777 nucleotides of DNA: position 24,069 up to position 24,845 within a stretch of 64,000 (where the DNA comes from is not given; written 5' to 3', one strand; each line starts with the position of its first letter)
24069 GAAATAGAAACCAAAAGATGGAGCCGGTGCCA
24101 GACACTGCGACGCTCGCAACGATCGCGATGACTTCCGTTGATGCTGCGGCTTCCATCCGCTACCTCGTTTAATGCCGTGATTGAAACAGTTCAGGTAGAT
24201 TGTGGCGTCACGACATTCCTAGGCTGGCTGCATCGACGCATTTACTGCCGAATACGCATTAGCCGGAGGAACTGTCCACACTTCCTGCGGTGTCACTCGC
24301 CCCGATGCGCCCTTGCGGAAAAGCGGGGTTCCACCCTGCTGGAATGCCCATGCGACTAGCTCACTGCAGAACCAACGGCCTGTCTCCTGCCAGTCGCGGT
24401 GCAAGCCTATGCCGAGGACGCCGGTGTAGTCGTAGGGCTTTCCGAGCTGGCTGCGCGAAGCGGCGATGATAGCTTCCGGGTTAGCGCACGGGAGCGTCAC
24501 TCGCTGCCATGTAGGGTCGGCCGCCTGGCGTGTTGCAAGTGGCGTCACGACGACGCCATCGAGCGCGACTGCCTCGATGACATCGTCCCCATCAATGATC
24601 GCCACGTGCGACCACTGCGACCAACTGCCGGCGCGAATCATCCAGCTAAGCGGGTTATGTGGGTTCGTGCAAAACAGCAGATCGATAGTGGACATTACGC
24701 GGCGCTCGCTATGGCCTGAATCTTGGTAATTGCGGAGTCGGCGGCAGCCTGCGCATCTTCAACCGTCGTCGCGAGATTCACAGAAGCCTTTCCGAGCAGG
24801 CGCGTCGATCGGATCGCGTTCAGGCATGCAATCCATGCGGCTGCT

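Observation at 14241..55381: Recurrent cassette: stop codon, then motif, then hairpin (often with a T-run), then the next start codon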

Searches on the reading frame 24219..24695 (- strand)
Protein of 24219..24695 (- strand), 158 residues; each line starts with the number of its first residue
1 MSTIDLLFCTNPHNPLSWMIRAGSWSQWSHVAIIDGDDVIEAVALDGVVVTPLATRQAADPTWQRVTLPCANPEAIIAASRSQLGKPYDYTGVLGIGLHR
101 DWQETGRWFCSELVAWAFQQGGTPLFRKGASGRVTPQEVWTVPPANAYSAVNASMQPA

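Call 44: search_protein_families(library=pfam, proteins=[window:24219-24695:-], max_evalue=0.05)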
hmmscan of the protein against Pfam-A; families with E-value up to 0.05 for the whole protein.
window:24219-24695:- (158 aa): 1 family
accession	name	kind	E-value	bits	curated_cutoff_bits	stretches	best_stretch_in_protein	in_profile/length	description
PF05708.18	Peptidase_C92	-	8.3e-06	26.4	27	1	5-120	6-120/166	Permuted papain-like amidase enzyme, YaeF/YiiX, C92 family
